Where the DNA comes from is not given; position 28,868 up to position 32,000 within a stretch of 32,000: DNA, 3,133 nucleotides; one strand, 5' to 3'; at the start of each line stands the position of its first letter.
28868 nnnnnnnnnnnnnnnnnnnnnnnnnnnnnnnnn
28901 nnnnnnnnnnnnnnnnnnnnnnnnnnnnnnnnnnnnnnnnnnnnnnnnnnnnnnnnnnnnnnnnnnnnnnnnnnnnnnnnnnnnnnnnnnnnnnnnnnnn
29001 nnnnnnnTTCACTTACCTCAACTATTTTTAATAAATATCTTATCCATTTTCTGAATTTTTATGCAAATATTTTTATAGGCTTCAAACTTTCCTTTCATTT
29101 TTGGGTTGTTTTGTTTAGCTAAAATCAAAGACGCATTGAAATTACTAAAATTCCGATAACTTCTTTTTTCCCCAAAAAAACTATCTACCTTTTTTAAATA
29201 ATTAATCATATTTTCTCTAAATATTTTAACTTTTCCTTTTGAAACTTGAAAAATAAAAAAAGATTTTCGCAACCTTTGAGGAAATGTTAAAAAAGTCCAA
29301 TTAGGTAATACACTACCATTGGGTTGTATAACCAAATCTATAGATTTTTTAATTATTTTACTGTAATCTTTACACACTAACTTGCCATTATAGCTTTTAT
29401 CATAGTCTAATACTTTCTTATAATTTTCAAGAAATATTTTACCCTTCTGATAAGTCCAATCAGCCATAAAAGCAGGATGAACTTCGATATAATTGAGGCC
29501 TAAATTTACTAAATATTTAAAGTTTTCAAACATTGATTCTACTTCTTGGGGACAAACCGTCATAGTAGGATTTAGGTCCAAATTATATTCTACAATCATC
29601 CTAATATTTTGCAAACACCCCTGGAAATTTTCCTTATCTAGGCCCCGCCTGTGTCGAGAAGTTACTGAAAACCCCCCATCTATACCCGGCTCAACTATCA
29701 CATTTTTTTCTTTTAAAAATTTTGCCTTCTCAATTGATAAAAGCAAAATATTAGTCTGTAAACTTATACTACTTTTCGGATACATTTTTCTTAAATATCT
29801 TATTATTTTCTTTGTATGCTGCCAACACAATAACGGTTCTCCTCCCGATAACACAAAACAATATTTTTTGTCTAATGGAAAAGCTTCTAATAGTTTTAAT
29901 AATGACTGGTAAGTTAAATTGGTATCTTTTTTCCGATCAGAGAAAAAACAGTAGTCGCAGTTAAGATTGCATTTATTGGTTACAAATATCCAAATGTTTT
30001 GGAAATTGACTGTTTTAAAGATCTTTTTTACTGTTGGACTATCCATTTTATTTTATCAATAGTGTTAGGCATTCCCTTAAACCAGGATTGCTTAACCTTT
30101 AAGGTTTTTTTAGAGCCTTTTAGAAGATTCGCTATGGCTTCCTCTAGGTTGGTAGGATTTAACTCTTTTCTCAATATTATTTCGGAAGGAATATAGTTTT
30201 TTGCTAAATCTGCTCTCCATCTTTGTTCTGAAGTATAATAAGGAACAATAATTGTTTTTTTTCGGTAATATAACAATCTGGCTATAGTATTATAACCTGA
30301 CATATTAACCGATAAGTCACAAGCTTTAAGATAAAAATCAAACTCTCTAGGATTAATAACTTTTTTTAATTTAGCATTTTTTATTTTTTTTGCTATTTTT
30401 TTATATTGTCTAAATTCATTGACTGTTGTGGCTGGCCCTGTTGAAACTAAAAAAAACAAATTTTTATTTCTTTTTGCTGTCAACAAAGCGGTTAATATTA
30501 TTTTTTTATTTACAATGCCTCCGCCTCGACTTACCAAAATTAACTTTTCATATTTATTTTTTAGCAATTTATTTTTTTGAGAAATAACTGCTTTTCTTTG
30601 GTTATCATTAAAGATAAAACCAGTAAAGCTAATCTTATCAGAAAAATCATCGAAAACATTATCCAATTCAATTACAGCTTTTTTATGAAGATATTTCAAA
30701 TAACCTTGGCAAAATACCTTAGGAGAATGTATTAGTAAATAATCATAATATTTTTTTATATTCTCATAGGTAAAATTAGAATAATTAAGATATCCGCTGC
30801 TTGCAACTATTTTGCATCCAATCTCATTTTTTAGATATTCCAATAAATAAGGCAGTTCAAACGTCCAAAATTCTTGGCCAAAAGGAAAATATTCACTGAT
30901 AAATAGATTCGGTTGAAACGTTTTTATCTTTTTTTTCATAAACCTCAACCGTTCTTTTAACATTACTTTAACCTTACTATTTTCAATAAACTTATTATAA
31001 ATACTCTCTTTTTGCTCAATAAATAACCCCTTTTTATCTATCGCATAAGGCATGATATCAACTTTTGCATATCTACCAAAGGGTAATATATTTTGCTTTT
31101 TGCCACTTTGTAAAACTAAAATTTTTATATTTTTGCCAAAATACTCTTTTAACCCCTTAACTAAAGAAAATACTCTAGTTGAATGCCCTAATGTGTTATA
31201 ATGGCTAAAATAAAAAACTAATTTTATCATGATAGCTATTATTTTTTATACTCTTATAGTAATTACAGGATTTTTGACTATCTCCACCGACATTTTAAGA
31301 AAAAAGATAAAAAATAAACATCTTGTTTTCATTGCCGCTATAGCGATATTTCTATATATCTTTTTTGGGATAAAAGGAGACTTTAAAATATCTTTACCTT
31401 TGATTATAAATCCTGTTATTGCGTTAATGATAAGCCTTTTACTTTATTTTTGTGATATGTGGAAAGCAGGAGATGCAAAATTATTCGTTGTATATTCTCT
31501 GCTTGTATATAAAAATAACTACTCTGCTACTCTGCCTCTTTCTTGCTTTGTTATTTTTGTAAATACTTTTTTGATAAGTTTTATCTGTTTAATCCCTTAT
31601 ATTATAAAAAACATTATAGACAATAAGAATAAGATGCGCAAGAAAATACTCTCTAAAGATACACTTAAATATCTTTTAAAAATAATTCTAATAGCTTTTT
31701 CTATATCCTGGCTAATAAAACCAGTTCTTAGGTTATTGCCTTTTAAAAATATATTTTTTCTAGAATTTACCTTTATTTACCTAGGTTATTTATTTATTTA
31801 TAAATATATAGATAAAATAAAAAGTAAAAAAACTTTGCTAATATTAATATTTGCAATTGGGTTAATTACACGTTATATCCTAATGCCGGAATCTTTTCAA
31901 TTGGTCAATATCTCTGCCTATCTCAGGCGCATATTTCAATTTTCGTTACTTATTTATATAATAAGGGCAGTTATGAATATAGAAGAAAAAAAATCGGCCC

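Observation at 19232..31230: Convergent 13-gene island: four radical-SAM enzymes, a private KS/ACP/KS-like set and amino-sugar tailoring enzymes, matching no pathway I can name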

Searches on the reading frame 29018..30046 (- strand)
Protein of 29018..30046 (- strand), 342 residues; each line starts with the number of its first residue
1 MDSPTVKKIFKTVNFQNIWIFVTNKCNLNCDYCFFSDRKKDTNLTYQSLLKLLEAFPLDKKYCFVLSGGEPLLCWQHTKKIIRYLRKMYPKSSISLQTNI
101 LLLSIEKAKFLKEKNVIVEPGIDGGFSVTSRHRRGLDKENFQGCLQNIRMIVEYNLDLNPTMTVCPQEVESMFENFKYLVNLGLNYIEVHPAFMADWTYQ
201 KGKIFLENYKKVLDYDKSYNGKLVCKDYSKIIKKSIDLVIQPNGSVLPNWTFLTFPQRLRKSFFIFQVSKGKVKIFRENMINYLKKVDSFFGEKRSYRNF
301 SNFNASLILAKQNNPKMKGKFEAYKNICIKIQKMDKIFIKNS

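Call 6: search_protein_families(library=pfam, proteins=[window:29018-30046:-], max_evalue=0.01)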
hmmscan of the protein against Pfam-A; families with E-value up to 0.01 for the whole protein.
window:29018-30046:- (342 aa): 2 families
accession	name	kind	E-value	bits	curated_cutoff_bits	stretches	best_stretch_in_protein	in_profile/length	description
PF04055.27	Radical_SAM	-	1.6e-17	64.6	29.5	1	21-176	2-162/166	Radical SAM superfamily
PF13353.11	Fer4_12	-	1.1e-07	32.7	22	1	23-119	12-114/137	4Fe-4S single cluster domain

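Call 8: search_protein_families(library=ncbifam, proteins=[window:29018-30046:-], max_evalue=0.01)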
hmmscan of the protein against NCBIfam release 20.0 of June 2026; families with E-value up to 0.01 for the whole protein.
window:29018-30046:- (342 aa): 72 families (the best 25 are shown)
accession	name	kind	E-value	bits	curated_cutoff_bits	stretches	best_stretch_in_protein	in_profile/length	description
NF047865.1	rSAM_PapB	equivalog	2.4e-23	82.9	340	1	17-234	4-227/330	PapB family radical SAM/SPASM ranthipeptide maturase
TIGR03942.1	sulfatase_rSAM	equivalog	2.7e-18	66.2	349.45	1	23-195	8-192/363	anaerobic sulfatase maturase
TIGR03978.1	rSAM_paired_1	equivalog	5.8e-18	64.9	370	1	7-220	73-305/466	His-Xaa-Ser system radical SAM maturase HxsB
TIGR04083.1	rSAM_pep_methan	hypoth_equivalog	1.5e-14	53.7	300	1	19-194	3-178/376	TIGR04083 family peptide-modifying radical SAM enzyme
TIGR04084.1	rSAM_AF0577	subfamily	3.5e-14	52.5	225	1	20-194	1-164/347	TIGR04084 family radical SAM/SPASM domain-containing protein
TIGR04068.1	rSAM_ocin_clost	equivalog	4.5e-14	52.2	500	1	14-157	82-238/462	Cys-rich peptide radical SAM maturase CcpM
NF041298.1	rSAM_mat_DynA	equivalog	1.2e-13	50.8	450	1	22-210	7-207/356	dynobactin maturation radical SAM/SPASM protein DynA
TIGR03977.1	rSAM_pair_HxsC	equivalog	2e-13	49.9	267.9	1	6-103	16-111/292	His-Xaa-Ser system radical SAM maturase HxsC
NF041707.1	rSAM_YhhB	equivalog_domain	2.4e-13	49.8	445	1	18-151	4-152/369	cyclophane-forming radical SAM/SPASM peptide maturase YhhB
TIGR04261.1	rSAM_GlyRichRpt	subfamily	5.1e-12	45.5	310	1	22-181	3-175/363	cyclophane-forming radical SAM/SPASM peptide maturase GrrM/OscB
TIGR02666.1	moaA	equivalog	1.2e-11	44.2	284.05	1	16-116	10-115/336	GTP 3',8-cyclase MoaA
TIGR04163.1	rSAM_cobopep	equivalog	2e-11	43.3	375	1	13-178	61-234/428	peptide-modifying radical SAM enzyme CbpB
NF050035.1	rSAM_WgK_link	exception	2.1e-11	43.5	650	1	18-189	11-181/367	radical SAM/SPASM peptide maturase WgkB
NF038170.1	lachnocin_rSAM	equivalog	4.2e-11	42.4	550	1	13-248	73-328/440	lachnocin radical SAM maturase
NF041718.1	rSAM_phane_AMC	equivalog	5e-11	42.2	425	1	15-187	5-183/362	cyclophane-forming radical SAM peptide maturase AmcB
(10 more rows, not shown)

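Call 37: search_solved_structures(query=window:29018-30043:-, max_evalue=0.01)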
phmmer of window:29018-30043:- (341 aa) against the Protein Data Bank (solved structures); distinct sequences matched with E-value up to 0.01: 4.
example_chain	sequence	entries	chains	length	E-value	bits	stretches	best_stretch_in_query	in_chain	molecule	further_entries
5wgg_A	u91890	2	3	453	8.8e-07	31.4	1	17-193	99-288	Radical SAM domain protein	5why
4k36_A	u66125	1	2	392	5.6e-06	28.8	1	23-188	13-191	Anaerobic sulfatase-maturating enzyme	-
9gm3_A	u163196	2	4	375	0.00013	24.3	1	19-153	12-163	ChlB radical SAM domain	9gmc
6efn_A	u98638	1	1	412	0.00064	22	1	20-182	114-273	Sporulation killing factor maturation protein SkfB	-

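Call 53: find_encoding_contigs(protein=window:29018-30046:-, flank=10000)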
Protein window:29018-30046:- (342 aa): no gene with exactly this product is on record in the collection.

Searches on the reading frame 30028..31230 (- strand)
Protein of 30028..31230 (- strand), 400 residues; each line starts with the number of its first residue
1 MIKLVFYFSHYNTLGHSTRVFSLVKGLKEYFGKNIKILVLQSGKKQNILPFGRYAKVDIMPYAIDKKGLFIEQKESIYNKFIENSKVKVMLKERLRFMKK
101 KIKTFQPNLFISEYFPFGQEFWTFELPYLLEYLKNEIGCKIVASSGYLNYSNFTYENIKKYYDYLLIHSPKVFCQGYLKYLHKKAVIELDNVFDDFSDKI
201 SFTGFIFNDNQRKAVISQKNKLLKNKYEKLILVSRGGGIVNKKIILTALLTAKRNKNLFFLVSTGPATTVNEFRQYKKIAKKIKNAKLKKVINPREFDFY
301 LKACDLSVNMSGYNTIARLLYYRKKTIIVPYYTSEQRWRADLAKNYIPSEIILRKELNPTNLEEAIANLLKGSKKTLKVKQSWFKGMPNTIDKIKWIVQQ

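Call 6: search_protein_families(library=pfam, proteins=[window:30028-31230:-], max_evalue=0.01)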
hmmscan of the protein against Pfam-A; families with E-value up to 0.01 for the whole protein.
window:30028-31230:- (400 aa): 1 family
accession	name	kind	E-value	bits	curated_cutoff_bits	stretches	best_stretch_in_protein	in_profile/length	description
PF04101.22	Glyco_tran_28_C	-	1.3e-08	35.5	22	1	239-378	13-149/166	Glycosyltransferase family 28 C-terminal domain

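Call 8: search_protein_families(library=ncbifam, proteins=[window:30028-31230:-], max_evalue=0.01)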
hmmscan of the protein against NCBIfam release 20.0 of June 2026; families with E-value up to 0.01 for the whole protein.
window:30028-31230:- (400 aa): 2 families
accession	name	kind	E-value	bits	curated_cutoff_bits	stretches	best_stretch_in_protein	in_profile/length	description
TIGR01133.1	murG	equivalog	4.9e-07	29.1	250.25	1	187-376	144-330/353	undecaprenyldiphospho-muramoylpentapeptide beta-N-acetylglucosaminyltransferase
NF041548.1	PssE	equivalog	5.5e-06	26.4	120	1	275-378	32-132/146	PssE/Cps14G family polysaccharide biosynthesis glycosyltransferase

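Call 48: find_encoding_contigs(protein=window:30028-31230:-, flank=10000)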
Protein window:30028-31230:- (400 aa): no gene with exactly this product is on record in the collection.

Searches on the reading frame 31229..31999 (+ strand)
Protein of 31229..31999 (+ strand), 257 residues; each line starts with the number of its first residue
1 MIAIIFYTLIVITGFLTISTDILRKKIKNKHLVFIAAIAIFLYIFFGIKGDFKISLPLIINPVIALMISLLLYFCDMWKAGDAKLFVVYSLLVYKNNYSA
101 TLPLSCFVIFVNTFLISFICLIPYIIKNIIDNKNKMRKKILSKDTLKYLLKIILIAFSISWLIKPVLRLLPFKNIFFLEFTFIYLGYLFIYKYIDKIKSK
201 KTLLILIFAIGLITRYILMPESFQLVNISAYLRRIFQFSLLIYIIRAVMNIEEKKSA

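Call 38: search_protein_families(library=pfam, proteins=[window:31229-31999:+], max_evalue=0.001)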
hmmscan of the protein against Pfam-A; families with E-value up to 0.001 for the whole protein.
window:31229-31999:+ (257 aa): 0 families
